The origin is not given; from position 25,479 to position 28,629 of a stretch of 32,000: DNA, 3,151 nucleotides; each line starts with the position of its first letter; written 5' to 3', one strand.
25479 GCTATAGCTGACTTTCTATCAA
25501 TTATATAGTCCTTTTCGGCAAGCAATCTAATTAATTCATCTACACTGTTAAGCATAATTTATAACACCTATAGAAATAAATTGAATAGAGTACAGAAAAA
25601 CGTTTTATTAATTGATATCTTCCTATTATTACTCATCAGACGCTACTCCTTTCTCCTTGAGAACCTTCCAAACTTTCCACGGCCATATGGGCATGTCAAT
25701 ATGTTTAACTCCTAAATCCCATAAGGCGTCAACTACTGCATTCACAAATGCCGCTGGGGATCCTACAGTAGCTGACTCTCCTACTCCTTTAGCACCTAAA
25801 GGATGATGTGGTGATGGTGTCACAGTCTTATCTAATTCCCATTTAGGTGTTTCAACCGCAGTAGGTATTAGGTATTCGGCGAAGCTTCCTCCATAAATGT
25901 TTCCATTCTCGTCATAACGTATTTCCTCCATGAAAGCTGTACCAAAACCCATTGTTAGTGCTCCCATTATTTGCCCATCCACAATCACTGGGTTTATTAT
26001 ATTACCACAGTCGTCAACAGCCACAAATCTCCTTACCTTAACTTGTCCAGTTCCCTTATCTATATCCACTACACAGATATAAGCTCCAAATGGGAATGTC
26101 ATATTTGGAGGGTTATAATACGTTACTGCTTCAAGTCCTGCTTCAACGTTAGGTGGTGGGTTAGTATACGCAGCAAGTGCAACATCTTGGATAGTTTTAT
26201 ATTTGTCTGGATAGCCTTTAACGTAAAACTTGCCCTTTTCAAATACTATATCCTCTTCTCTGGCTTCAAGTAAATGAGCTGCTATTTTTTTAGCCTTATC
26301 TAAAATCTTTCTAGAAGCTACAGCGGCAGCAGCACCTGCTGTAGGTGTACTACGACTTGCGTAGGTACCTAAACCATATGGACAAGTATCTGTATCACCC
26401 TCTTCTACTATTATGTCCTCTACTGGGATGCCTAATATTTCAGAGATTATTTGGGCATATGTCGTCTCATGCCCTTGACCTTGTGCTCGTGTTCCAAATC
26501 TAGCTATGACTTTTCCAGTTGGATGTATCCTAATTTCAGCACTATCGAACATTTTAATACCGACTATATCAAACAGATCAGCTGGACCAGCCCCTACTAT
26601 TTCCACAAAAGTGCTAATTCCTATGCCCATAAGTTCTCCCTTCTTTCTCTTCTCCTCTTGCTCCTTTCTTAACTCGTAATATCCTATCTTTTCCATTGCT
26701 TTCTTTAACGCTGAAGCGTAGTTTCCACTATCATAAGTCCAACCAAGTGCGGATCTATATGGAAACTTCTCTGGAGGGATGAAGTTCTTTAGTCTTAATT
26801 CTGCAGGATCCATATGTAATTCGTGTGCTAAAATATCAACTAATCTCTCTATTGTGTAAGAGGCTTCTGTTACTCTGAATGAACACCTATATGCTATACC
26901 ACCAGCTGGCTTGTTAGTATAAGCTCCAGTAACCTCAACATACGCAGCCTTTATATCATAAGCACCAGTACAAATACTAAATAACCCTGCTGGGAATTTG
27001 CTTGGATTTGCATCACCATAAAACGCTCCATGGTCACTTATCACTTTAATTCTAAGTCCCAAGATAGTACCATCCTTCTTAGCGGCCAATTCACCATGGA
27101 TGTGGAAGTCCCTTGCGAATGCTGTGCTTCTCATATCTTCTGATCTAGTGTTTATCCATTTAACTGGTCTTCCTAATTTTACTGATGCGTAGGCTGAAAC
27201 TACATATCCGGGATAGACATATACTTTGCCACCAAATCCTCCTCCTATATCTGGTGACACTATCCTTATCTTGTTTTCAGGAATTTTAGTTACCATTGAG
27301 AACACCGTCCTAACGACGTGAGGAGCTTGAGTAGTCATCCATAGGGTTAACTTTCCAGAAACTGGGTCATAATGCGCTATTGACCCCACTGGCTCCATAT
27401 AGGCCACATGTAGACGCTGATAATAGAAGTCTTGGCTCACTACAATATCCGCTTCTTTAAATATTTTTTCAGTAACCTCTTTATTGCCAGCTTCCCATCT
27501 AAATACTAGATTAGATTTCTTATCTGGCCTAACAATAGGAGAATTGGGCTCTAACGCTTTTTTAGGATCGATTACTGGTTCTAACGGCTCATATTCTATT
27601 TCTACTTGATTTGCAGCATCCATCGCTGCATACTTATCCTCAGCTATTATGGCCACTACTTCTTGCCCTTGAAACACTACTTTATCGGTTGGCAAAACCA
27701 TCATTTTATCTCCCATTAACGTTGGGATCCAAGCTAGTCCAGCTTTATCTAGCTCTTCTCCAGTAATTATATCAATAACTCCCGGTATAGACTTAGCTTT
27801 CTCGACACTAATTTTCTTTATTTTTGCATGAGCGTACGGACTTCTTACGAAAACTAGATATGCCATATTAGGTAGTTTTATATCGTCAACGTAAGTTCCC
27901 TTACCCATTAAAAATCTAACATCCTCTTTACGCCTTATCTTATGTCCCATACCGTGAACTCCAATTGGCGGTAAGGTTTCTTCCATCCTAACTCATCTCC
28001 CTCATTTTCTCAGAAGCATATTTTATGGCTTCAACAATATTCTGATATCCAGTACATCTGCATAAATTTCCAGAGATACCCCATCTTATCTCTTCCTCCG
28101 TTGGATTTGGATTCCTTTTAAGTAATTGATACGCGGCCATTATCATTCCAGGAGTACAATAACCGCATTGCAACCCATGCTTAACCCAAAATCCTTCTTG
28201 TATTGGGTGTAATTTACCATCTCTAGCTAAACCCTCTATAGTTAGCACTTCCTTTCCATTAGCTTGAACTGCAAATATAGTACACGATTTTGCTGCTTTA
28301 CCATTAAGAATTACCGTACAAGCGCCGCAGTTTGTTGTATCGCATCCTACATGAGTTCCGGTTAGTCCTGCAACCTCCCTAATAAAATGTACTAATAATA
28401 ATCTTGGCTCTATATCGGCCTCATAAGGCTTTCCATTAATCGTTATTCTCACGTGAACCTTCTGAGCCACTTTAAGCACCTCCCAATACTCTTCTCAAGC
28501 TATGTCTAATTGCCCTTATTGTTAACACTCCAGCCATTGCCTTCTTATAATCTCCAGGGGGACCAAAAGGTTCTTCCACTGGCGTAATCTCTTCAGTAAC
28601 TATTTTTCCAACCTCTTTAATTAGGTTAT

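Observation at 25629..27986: Large subunit carries the form-I (Mo-Cu) CO dehydrogenase loop AYRCSFR within a full coxMSL-DE-type cluster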

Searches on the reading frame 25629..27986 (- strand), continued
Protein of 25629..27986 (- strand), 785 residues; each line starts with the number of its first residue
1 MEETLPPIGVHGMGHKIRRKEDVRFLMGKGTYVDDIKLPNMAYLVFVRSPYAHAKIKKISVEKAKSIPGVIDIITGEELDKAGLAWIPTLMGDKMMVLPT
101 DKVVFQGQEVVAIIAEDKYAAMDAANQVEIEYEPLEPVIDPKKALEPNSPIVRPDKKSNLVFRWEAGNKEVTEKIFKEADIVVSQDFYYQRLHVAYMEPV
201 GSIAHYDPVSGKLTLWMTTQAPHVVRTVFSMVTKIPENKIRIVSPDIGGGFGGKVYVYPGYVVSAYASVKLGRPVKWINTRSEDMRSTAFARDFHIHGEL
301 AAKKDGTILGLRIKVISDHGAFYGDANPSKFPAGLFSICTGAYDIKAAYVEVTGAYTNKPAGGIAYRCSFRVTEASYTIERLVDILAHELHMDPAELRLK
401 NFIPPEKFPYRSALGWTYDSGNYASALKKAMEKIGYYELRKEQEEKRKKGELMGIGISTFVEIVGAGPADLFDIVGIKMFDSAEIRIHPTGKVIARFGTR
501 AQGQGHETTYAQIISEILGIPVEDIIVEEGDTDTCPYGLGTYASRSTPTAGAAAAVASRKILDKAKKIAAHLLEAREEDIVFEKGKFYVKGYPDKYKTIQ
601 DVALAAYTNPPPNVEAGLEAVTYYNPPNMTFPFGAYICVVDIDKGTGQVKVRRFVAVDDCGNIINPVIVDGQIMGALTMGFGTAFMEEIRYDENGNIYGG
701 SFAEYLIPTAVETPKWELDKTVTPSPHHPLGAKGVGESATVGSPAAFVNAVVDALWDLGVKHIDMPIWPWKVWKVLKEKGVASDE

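Call 60: find_encoding_contigs(protein=P0133, flank=10000, max_places=1)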
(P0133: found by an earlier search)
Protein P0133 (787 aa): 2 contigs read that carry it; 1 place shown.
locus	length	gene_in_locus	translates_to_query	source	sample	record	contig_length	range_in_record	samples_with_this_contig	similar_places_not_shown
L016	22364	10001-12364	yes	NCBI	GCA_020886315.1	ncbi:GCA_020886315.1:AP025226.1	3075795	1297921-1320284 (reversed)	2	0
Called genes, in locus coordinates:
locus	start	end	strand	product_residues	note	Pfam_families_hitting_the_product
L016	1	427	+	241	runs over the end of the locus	-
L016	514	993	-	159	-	PF22769:DCD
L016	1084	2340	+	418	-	-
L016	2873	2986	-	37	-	-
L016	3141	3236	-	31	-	-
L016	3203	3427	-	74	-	PF02796:HTH_7 (weak), PF08281:Sigma70_r4_2 (weak), PF01527:HTH_Tnp_1 (weak), PF13384:HTH_23, PF06056:Terminase_5 (weak), PF13518:HTH_28, PF13551:HTH_29, PF12728:HTH_17 (weak), +1 more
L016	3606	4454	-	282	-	PF04909:Amidohydro_2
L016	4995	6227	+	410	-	PF01266:DAO (faint), PF07992:Pyr_redox_2, PF13738:Pyr_redox_3, PF00070:Pyr_redox, PF14759:Reductase_C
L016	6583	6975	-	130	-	PF01850:PIN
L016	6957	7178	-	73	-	PF02697:VAPB_antitox, PF03260:Lipoprotein_11 (weak)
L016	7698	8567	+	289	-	PF02625:XdhC_CoxI, PF13478:XdhC_C, PF04945:YHS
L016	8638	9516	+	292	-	PF00941:FAD_binding_5, PF03450:CO_deh_flav_C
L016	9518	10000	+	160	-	PF00111:Fer2 (faint), PF13085:Fer2_3 (faint), PF01799:Fer2_2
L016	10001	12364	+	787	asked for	PF01315:Ald_Xan_dh_C, PF02738:MoCoBD_1, PF20256:MoCoBD_2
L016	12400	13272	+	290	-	PF05496:RuvB_N (faint), PF01637:ATPase_2 (faint), PF00004:AAA, PF07724:AAA_2 (weak), PF07726:AAA_3 (faint), PF07728:AAA_5, PF13238:AAA_18 (faint), PF13401:AAA_22 (faint)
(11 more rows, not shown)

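Call 69: search_protein_families(library=pfam, proteins=[L002:12280-13296:+, L002:14593-15534:+, L002:15540-16247:+, L002:16244-17032:+, L002:17043-17411:+, L002:7016-7495:-, L002:5009-6925:+, L002:4393-5028:+, L002:18179-20155:+, L002:14577-15251:+], max_evalue=0.0001)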
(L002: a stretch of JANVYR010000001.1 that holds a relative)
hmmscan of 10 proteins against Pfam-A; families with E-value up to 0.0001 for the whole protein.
L002:12280-13296:+ (338 aa): 4 families
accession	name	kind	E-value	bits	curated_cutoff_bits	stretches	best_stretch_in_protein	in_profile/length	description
PF13478.12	XdhC_C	-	3.9e-20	73.1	29.7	1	142-264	2-125/125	XdhC Rossmann domain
PF02625.21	XdhC_CoxI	-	8.6e-14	51.7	24.3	1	31-96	2-67/68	XdhC and CoxI family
PF04945.19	YHS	-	7.9e-11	42.2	30.3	1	296-331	3-38/47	YHS domain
PF08394.17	Arc_trans_TRASH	-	6.4e-06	26.6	27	1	299-332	6-38/43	Archaeal TRASH domain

L002:14593-15534:+ (313 aa): 1 family
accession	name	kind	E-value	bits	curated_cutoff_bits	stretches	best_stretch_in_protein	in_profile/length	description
PF12974.12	Phosphonate-bd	-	5.6e-53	180.2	27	1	40-282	2-231/242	ABC transporter, phosphonate, periplasmic substrate-binding protein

L002:15540-16247:+ (235 aa): 3 families
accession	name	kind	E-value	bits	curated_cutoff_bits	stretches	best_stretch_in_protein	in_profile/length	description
PF00005.33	ABC_tran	-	1.1e-29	104.3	25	1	19-166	1-135/137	ABC transporter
PF13304.12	AAA_21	-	4.9e-08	33.8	27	0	134-202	232-303/304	AAA domain, putative AbiEii toxin, Type IV TA system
PF25199.1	nSTAND_NTPase5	-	2e-05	24.9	34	1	28-72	40-85/145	Novel STAND NTPase 5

L002:16244-17032:+ (262 aa): 1 family
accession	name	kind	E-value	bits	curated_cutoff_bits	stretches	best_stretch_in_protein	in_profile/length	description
PF00528.27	BPD_transp_1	-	3.6e-20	72.9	26.4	1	89-258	2-177/184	Binding-protein-dependent transport system inner membrane component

L002:17043-17411:+ (122 aa): 0 families

L002:7016-7495:- (159 aa): 0 families

L002:5009-6925:+ (638 aa): 5 families
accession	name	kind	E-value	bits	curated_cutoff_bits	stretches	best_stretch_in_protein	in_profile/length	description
PF01935.23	DUF87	-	9.4e-12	45.9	23.2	1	287-350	9-69/220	Helicase HerA, central domain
PF10412.15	TrwB_AAD_bind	-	8.4e-08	31.9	20.5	1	293-342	8-57/387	Type IV secretion-system coupling protein DNA-binding domain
PF13401.12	AAA_22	-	2e-05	25.4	27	0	302-326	7-34/130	AAA domain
PF12846.13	AAA_10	-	5.7e-05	22.8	27.5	0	300-342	22-63/362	AAA-like domain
PF00004.35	AAA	-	7.8e-05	23.6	21.2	0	305-332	3-27/131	ATPase family associated with various cellular activities (AAA)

L002:4393-5028:+ (211 aa): 6 families
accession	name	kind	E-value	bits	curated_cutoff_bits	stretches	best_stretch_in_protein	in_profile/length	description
PF13412.12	HTH_24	-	2.1e-09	37.3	21.9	1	151-191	7-47/48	Winged helix-turn-helix DNA-binding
PF01047.28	MarR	-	1.5e-07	31.6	24.6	1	151-191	7-47/59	MarR family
PF12840.13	HTH_20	-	1.9e-06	28.2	27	1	151-193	8-50/51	Helix-turn-helix domain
PF13551.12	HTH_29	-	7.6e-06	26.4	28.1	1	156-197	8-46/64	Winged helix-turn helix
PF09339.16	HTH_IclR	-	1.2e-05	25.5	22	1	151-192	7-49/52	IclR helix-turn-helix domain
PF12802.13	MarR_2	-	5e-05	23.8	27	0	151-201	9-60/61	MarR family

L002:18179-20155:+ (658 aa): 2 families
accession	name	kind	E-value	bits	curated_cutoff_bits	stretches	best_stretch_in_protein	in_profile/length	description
PF00361.26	Proton_antipo_M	-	5.5e-79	265.9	21.5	1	155-455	1-294/294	NADH:quinone oxidoreductase/Mrp antiporter, TM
PF00662.26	Proton_antipo_N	-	1.5e-17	63.6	24.5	1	95-138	7-50/51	NADH-Ubiquinone oxidoreductase (complex I), chain 5 N-terminus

L002:14577-15251:+ (224 aa): 0 families

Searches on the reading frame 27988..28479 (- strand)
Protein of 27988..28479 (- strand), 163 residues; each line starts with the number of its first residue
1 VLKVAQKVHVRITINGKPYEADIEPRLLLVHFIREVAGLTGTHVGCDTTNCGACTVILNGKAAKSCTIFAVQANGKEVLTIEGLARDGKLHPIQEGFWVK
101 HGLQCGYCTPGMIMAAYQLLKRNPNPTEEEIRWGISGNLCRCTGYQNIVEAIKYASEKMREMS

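Call 5: search_protein_families(library=ncbifam, proteins=[window:27988-28479:-])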
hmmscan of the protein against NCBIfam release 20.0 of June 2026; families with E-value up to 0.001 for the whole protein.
window:27988-28479:- (163 aa): 12 families
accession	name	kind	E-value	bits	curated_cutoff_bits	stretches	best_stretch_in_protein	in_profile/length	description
NF041020.1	glyceraldDH_gamma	equivalog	2.6e-84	280.8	290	1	3-160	6-163/164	glyceraldehyde dehydrogenase subunit gamma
TIGR03193.1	4hydroxCoAred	equivalog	3e-56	189.5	257.8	1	10-155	2-147/148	4-hydroxybenzoyl-CoA reductase subunit gamma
NF043084.2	XdhC_XDHase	equivalog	1.6e-50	170.5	217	1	9-155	2-149/151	xanthine dehydrogenase subunit XdhC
TIGR03198.1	pucE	equivalog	1.2e-47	161.1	254.3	1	7-155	1-148/151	xanthine dehydrogenase subunit E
NF045668.1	pterin_aldehy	equivalog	1.1e-46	159.4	1100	1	11-160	4-156/905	molybdopterin-dependent aldehyde oxidoreductase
NF007387.0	PRK09908.1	equivalog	6.9e-46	155.6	212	1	4-155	3-155/159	xanthine dehydrogenase iron sulfur-binding subunit XdhC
TIGR03311.1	Se_dep_XDH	equivalog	3.9e-43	147.6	830.45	1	12-161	3-149/848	selenium-dependent xanthine dehydrogenase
TIGR02963.1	xanthine_xdhA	equivalog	1.2e-42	146.1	467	1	19-158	11-160/468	xanthine dehydrogenase small subunit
NF008514.0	PRK11433.1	equivalog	5.8e-42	143.6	322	1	5-157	48-215/218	aldehyde dehydrogenase iron-sulfur subunit PaoA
TIGR02969.1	mam_aldehyde_ox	subfamily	3.1e-31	107.8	1912.3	1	14-154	7-159/1330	aldehyde oxidase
TIGR03313.1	Se_sel_red_Mo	hypoth_equivalog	4.8e-13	47.7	1101.9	1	51-161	40-150/951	molybdopterin-dependent oxidoreductase Mo/Fe-S-binding subunit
NF006391.0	PRK08640.1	equivalog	0.00067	18.6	244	0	45-73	63-91/254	succinate dehydrogenase iron-sulfur subunit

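Call 6: search_protein_families(library=pfam, proteins=[window:27988-28479:-])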
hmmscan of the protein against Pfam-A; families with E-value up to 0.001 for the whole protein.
window:27988-28479:- (163 aa): 3 families
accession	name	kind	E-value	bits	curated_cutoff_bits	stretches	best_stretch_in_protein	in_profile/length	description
PF01799.25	Fer2_2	-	4.2e-35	120.1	30.3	1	80-153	1-75/75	[2Fe-2S] binding domain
PF00111.32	Fer2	-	3.3e-06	27.4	21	1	12-62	1-52/77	2Fe-2S iron-sulfur cluster binding domain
PF13085.11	Fer2_3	-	3.2e-05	24.3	27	1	44-84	50-89/107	2Fe-2S iron-sulfur cluster binding domain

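Call 44: search_solved_structures(query=window:27988-28479:-, max_evalue=1e-20, show_alignments=1)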
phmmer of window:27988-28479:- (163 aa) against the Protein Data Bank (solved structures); distinct sequences matched with E-value up to 1e-20: 37.
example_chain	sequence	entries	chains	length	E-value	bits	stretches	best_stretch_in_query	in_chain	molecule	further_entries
4zoh_C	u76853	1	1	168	5.9e-78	263.6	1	5-161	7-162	Putative oxidoreductase iron-sulfur subunit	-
1n5w_A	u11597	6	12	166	2.2e-70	239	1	7-160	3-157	Carbon monoxide dehydrogenase small chain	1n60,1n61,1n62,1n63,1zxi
1ffu_A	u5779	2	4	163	5.1e-69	234.5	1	9-162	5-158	CUTS, IRON-SULFUR PROTEIN OF CARBON MONOXIDE DEHYDROGENASE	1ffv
8uem_C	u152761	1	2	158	2.5e-61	209.5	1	9-161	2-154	[2Fe-2S] binding domain protein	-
1t3q_A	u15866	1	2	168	3e-46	160.5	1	5-153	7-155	quinoline 2-oxidoreductase small subunit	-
5y6q_A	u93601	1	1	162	2.1e-45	157.7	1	5-161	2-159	Aldehyde oxidase small subunit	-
1rm6_C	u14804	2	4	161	8.4e-45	155.7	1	10-156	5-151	4-hydroxybenzoyl-CoA reductase gamma subunit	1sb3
7dqx_C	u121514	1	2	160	5.7e-43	149.8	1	10-152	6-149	6-hydroxypseudooxynicotine dehydrogenase complex subunit beta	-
3hrd_D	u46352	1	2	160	1.5e-42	148.5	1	7-159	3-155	Nicotinate dehydrogenase small FeS subunit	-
1sij_A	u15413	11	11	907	1.6e-33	119.1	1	11-156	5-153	Aldehyde oxidoreductase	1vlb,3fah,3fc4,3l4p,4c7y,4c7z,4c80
5g5g_A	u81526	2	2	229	2.2e-33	118.6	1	10-158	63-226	PUTATIVE XANTHINE DEHYDROGENASE YAGT IRON-SULFUR-BINDING SUBUNIT | Aldehyde oxidoreductase iron-sulfur-binding subunit PaoA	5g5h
3zyv_A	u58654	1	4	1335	1.4e-32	116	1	13-153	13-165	AOX3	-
3etr_A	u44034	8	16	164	5e-32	114.2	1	14-153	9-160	Xanthine dehydrogenase/oxidase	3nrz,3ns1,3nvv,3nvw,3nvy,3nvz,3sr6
3eub_A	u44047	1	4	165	5e-32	114.2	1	14-153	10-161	Xanthine dehydrogenase/oxidase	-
1fiq_A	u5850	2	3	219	1.1e-31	113.1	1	14-153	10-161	XANTHINE OXIDASE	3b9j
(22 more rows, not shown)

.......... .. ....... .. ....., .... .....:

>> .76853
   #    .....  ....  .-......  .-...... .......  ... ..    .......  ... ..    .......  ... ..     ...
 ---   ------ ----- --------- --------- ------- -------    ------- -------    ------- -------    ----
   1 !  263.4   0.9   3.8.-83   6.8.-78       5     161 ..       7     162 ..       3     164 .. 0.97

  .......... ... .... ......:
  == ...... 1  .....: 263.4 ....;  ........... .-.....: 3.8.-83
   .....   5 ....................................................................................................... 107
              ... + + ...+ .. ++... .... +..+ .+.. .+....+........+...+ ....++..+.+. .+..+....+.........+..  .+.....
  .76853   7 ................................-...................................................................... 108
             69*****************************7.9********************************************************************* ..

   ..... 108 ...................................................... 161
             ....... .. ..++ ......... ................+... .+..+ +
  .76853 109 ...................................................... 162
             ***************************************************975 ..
